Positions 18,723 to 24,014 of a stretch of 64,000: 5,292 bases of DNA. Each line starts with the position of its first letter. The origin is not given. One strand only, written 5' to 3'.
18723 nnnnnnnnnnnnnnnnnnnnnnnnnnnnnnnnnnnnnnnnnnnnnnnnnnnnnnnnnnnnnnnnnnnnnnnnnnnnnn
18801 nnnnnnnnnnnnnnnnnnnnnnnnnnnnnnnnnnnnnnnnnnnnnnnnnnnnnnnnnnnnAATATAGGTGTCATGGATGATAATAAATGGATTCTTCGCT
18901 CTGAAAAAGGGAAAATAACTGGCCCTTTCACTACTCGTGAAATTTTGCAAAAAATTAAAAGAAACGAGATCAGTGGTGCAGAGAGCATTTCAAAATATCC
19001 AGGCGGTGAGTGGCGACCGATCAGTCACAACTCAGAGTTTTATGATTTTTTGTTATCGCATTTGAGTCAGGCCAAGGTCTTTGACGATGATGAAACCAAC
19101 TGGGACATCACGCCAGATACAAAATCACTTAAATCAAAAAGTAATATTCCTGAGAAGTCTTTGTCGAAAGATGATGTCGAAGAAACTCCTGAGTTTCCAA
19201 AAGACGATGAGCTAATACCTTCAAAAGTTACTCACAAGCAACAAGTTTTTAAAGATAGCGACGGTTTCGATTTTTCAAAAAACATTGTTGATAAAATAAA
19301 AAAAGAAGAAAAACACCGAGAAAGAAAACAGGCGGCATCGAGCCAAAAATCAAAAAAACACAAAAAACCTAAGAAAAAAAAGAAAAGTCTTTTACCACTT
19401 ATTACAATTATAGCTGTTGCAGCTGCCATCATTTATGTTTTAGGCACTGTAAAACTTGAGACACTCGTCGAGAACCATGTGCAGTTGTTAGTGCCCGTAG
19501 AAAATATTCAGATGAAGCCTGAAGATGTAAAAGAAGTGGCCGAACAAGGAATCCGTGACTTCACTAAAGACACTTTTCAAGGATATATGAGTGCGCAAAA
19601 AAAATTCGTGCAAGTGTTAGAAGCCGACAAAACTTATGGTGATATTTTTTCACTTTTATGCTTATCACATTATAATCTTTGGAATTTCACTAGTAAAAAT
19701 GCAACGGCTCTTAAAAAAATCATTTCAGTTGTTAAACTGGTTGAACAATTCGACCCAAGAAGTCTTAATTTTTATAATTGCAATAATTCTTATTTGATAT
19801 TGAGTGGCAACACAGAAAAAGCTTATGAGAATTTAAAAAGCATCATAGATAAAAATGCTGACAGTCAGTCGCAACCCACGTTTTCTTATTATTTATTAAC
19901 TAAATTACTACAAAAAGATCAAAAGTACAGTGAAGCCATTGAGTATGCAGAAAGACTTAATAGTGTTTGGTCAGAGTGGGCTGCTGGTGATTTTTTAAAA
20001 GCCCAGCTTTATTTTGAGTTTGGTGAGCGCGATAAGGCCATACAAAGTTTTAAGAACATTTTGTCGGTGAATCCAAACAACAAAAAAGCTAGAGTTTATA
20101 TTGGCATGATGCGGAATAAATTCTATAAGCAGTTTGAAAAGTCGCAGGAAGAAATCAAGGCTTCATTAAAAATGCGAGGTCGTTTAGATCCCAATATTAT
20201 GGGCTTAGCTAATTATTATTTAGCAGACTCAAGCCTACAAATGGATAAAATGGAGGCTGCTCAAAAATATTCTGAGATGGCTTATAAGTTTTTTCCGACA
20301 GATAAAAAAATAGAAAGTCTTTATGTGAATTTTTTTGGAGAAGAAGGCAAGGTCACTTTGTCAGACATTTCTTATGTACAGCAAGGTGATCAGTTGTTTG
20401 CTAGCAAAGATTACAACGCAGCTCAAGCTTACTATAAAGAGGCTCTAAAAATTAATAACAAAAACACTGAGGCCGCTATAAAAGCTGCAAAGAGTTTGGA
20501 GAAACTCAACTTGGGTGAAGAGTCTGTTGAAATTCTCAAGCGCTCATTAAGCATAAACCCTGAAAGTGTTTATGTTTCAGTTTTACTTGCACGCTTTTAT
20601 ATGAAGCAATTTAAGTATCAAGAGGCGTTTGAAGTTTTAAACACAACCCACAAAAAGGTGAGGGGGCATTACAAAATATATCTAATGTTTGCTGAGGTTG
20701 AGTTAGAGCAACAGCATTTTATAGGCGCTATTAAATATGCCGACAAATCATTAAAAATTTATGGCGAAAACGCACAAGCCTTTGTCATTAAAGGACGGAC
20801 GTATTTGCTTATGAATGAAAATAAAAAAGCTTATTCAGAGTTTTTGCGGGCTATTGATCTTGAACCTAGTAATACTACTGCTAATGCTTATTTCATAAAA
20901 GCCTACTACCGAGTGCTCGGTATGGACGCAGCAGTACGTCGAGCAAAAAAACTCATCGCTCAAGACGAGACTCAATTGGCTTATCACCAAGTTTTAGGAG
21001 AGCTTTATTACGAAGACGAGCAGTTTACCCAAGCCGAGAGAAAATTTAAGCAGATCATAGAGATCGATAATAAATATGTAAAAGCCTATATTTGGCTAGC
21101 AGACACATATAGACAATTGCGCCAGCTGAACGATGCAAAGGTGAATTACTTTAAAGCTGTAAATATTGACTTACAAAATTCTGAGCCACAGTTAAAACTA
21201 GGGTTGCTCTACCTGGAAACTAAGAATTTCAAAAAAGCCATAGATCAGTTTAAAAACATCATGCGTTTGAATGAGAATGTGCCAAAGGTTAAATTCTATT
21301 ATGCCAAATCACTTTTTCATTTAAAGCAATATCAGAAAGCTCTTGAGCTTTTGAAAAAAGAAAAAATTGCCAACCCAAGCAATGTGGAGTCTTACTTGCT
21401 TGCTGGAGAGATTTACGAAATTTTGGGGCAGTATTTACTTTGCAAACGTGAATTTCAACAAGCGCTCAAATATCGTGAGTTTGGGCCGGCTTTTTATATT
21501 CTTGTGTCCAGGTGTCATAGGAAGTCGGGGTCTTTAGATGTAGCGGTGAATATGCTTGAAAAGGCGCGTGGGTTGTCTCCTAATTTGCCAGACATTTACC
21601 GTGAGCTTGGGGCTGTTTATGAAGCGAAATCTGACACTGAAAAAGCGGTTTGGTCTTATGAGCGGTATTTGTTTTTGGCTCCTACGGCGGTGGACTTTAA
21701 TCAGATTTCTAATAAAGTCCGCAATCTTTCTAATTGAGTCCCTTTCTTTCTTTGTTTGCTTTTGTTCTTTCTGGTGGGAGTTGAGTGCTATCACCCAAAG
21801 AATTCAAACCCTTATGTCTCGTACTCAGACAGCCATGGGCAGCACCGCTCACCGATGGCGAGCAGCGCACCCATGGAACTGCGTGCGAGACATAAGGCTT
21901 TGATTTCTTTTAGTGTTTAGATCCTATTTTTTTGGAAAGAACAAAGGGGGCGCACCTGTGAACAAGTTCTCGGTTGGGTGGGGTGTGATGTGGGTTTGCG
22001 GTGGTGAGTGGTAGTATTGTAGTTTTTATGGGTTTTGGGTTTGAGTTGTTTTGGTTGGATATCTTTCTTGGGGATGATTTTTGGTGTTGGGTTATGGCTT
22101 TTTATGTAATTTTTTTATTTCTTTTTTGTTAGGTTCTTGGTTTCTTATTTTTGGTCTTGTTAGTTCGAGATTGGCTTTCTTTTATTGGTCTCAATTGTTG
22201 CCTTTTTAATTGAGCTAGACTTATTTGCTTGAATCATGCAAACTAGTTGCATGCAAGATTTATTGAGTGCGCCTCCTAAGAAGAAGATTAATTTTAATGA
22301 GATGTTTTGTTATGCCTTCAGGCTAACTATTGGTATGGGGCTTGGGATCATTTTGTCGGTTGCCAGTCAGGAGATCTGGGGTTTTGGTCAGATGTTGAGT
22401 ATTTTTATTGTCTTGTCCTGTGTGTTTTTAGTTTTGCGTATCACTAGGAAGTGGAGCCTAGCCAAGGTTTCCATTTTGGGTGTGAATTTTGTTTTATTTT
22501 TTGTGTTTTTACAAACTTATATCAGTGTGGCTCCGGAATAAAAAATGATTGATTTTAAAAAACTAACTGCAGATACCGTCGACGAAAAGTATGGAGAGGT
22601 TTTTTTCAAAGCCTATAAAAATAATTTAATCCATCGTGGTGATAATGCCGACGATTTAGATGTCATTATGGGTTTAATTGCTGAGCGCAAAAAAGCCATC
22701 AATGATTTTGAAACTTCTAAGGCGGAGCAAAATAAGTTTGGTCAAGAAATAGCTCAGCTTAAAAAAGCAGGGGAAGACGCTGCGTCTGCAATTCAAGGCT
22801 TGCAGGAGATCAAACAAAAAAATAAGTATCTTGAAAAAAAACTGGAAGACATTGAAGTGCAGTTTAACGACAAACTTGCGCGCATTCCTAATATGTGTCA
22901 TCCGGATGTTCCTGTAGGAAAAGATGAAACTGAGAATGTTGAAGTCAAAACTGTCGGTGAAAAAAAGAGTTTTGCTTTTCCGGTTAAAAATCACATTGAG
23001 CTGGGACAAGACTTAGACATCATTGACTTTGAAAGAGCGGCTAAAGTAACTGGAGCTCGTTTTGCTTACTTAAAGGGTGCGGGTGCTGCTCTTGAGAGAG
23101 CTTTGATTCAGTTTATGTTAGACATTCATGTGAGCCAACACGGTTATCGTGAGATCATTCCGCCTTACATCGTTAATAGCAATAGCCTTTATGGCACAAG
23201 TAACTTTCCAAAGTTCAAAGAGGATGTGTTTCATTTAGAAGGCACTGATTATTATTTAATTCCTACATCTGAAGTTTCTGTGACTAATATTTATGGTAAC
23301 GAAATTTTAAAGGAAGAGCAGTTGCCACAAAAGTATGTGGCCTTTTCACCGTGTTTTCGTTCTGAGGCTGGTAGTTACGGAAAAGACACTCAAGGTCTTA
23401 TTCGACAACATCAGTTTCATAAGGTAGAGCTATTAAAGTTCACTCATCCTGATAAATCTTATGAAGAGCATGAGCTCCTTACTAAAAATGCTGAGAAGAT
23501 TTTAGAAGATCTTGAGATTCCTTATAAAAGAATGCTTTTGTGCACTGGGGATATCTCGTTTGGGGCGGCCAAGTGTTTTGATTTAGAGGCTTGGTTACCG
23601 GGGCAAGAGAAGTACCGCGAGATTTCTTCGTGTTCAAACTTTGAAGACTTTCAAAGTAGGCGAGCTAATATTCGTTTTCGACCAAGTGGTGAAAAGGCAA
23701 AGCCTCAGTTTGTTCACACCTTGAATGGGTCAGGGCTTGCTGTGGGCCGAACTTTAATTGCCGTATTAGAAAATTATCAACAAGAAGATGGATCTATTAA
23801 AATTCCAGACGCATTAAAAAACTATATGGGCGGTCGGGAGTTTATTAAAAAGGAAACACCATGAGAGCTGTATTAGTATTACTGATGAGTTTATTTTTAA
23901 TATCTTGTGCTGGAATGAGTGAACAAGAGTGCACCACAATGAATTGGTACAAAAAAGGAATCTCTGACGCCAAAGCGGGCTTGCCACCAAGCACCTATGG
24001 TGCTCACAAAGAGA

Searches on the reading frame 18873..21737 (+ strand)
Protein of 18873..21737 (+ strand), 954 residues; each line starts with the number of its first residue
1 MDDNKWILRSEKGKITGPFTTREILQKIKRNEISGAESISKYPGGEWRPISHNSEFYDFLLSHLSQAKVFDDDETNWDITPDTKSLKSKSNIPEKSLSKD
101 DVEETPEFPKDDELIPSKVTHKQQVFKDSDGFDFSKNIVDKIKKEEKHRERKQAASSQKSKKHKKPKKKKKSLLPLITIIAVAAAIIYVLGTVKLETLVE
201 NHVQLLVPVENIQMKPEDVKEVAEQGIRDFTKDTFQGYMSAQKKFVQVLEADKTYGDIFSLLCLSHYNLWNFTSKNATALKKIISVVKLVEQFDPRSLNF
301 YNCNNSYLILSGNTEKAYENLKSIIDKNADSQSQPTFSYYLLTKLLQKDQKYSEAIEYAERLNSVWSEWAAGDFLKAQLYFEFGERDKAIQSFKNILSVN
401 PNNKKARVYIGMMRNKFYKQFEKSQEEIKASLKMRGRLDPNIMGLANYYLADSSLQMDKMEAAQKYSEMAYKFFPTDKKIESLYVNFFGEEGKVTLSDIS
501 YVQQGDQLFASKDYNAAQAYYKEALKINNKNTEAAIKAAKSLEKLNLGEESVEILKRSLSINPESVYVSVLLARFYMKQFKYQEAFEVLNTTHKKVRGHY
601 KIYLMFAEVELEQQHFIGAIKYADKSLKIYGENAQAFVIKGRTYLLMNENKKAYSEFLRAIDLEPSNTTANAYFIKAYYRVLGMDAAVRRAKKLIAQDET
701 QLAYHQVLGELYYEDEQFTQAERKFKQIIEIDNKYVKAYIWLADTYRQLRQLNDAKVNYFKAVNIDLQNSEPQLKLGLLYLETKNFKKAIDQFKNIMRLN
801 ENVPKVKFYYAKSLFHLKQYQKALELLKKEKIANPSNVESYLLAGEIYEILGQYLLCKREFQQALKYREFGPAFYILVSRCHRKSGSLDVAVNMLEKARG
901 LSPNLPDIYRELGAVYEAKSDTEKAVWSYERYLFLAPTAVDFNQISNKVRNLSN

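Call 58: search_protein_families(library=pfam, proteins=[window:18873-21737:+], max_evalue=0.00001)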
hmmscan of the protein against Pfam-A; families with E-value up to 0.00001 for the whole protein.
window:18873-21737:+ (954 aa): 17 families
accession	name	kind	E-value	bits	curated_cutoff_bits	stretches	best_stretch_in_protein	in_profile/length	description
PF14559.12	TPR_19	-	1.3e-34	118.7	25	1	508-573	1-66/68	Tetratricopeptide repeat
PF07719.23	TPR_2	-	2.5e-32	108.7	27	0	501-531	4-34/34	Tetratricopeptide repeat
PF13428.12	TPR_14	-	9.8e-30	100.4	23.5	0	503-540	6-43/44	Tetratricopeptide repeat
PF13181.12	TPR_8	-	3.5e-22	77.1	25.7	0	500-531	3-34/34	Tetratricopeptide repeat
PF12895.13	ANAPC3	-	2.6e-20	72.9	27.2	1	769-829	22-81/82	Anaphase-promoting complex, cyclosome, subunit 3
PF13432.12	TPR_16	-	4e-20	72.4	32.7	0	774-837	1-64/65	Tetratricopeptide repeat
PF13414.12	TPR_11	-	1.4e-18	66.7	26.8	0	883-918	5-40/42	TPR repeat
PF00515.34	TPR_1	-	7.1e-17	60.9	27.8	0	376-403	7-34/34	Tetratricopeptide repeat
PF23914.1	TPR_CcmH_CycH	-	2.2e-16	60.5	42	0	627-730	43-149/158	Cytochrome c-type biogenesis protein H TPR domain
PF13424.12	TPR_12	-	6.2e-16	58.8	30.1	0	686-733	28-76/77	Tetratricopeptide repeat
PF13431.12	TPR_17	-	2.5e-12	46.5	24.4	0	725-756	2-33/34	Tetratricopeptide repeat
PF13371.12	TPR_9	-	1.4e-09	38.3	35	0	881-946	4-69/73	Tetratricopeptide repeat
PF13176.12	TPR_7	-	1.2e-08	34.8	27.9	0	339-361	2-24/36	Tetratricopeptide repeat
PF25063.1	ARM_TT21_C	-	1.7e-08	35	35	0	707-807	100-201/209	Tetratricopeptide repeat protein 21 C-terminal ARM domain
PF17874.7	TPR_MalT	-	6.6e-08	32.6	45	0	581-640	102-162/336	MalT-like TPR region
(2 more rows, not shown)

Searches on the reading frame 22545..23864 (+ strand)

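Call 58: search_protein_families(library=pfam, proteins=[window:22545-23864:+], max_evalue=0.00001)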
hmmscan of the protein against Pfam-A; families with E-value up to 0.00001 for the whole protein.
window:22545-23864:+ (439 aa): 2 families
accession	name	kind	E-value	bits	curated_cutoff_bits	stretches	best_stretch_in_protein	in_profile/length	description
PF00587.30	tRNA-synt_2b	-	7e-44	150.5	29.3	1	233-411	8-179/179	tRNA synthetase class II core domain (G, H, P, S and T)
PF02403.27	Seryl_tRNA_N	-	5.2e-19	68.9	28.2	1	20-117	10-107/108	Seryl-tRNA synthetase N-terminal domain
